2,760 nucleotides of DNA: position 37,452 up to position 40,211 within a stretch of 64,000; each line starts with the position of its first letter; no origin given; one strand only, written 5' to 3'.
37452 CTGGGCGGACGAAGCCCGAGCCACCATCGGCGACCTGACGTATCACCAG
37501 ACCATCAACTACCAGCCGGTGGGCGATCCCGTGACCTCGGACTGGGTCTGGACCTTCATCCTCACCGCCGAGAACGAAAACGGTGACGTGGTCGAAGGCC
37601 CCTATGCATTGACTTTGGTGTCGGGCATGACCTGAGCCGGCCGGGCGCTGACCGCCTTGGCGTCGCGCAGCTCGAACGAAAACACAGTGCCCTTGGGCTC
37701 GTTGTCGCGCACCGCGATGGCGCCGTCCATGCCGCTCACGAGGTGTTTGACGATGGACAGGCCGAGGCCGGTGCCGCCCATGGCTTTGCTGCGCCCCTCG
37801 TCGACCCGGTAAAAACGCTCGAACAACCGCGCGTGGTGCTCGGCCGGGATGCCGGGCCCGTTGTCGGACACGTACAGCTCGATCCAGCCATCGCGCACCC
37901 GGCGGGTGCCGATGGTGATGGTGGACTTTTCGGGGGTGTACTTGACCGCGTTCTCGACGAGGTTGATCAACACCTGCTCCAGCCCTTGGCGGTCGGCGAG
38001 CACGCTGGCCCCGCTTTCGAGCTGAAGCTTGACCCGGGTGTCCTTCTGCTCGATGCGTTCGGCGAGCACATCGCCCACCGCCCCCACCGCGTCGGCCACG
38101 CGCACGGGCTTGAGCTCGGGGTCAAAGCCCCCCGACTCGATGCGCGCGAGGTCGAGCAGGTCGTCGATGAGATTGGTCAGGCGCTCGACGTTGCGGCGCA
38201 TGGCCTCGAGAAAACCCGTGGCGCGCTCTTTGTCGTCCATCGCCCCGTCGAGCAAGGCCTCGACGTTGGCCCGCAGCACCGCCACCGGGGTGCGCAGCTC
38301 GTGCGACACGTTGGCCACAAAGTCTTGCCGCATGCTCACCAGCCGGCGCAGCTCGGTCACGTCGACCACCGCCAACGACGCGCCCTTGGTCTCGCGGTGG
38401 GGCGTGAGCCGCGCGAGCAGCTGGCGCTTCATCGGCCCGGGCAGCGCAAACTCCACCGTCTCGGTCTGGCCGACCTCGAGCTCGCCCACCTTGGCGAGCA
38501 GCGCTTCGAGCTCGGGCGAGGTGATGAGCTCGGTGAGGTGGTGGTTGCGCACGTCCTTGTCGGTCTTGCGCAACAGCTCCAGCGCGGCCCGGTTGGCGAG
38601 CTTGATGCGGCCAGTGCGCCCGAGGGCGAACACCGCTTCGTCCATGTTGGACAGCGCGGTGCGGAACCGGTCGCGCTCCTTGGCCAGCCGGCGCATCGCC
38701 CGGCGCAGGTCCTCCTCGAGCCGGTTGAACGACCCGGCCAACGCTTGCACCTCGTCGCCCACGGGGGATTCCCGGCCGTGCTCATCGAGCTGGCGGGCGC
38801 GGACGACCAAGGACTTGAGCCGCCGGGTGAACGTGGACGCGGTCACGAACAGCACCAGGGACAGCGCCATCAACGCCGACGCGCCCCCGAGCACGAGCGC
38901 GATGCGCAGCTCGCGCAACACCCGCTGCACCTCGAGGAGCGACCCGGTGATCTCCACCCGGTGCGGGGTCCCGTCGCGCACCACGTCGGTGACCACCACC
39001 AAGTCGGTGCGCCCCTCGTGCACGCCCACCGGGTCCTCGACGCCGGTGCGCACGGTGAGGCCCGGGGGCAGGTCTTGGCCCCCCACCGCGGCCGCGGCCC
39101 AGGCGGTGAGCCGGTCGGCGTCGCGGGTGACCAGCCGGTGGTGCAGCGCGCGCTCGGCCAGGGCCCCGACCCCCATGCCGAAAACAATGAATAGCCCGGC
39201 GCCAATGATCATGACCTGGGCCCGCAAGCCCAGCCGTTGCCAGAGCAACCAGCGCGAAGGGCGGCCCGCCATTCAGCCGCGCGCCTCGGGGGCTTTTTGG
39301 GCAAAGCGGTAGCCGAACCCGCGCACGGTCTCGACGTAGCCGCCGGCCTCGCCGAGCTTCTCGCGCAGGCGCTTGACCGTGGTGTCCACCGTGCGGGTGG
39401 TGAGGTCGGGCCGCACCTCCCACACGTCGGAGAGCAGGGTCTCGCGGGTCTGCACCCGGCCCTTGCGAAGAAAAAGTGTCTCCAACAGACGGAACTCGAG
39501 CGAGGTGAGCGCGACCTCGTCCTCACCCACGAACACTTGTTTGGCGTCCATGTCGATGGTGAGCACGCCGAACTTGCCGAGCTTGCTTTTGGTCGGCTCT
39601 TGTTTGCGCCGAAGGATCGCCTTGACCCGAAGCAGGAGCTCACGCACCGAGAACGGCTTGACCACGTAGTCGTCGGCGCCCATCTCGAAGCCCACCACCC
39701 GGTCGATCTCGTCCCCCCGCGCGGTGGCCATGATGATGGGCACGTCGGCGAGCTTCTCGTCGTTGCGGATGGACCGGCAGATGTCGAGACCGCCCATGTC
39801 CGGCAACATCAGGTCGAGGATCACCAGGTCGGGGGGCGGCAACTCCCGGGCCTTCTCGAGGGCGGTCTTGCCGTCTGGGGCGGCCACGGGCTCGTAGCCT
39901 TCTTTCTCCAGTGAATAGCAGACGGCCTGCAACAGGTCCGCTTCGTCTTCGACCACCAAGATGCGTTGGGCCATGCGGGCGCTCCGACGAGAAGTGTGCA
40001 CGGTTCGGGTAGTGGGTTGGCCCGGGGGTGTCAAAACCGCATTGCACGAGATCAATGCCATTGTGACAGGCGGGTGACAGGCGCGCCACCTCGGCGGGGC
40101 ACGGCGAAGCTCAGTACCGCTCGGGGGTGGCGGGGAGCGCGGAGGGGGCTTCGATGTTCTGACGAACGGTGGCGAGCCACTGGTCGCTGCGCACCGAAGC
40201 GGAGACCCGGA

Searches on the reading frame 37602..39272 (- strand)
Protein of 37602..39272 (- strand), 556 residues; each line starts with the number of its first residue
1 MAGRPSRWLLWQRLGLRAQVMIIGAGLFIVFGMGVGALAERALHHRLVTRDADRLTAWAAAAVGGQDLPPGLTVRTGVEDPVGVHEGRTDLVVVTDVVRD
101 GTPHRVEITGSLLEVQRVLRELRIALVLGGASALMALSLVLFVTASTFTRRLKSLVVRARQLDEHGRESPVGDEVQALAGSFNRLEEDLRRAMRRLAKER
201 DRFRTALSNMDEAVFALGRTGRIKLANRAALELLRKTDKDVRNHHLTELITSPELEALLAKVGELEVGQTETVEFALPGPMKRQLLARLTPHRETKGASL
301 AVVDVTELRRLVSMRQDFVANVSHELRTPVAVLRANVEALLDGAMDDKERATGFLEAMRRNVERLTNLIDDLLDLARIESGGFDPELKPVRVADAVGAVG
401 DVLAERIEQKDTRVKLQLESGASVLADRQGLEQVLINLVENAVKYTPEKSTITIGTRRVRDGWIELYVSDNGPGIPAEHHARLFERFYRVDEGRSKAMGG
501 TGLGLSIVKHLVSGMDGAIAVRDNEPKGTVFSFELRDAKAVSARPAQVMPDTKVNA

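Call 32: search_protein_families(library=pfam, proteins=[window:37602-39272:-], max_evalue=0.001)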
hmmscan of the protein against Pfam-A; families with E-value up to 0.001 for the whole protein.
window:37602-39272:- (556 aa): 6 families
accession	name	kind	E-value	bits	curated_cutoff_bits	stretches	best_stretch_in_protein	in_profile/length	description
PF02518.31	HATPase_c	-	1.2e-30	106.7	26.4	1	427-537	2-109/111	Histidine kinase-, DNA gyrase B-, and HSP90-like ATPase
PF00512.31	HisKA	-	4.1e-20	72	26.9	1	314-381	1-66/66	His Kinase A (phospho-acceptor) domain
PF08448.16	PAS_4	-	5.3e-09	36.7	23.1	1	208-310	2-110/110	PAS fold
PF00989.32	PAS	-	3.2e-07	30.8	22.6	1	202-297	2-101/113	PAS fold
PF13188.13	PAS_8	-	1.9e-05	24.9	21.8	1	202-241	2-38/65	PAS domain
PF00672.30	HAMP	-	0.00073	20.2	25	0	144-185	2-47/53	HAMP domain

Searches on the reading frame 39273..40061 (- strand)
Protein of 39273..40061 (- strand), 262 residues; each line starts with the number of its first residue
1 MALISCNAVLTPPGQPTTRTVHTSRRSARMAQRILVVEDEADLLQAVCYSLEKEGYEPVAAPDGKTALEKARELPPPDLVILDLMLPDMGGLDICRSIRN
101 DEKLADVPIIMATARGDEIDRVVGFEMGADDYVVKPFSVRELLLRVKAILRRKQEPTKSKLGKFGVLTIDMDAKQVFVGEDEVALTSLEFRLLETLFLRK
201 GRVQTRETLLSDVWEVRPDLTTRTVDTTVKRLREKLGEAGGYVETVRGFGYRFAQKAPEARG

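Call 32: search_protein_families(library=pfam, proteins=[window:39273-40061:-], max_evalue=0.001)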
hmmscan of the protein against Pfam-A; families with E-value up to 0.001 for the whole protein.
window:39273-40061:- (262 aa): 2 families
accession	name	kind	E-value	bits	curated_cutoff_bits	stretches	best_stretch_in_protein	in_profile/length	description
PF00072.30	Response_reg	-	5.1e-27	94.7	30.2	1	34-146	1-110/111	Response regulator receiver domain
PF00486.34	Trans_reg_C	-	7.3e-23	80.9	26.2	1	181-253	2-77/77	Transcriptional regulatory protein, C terminal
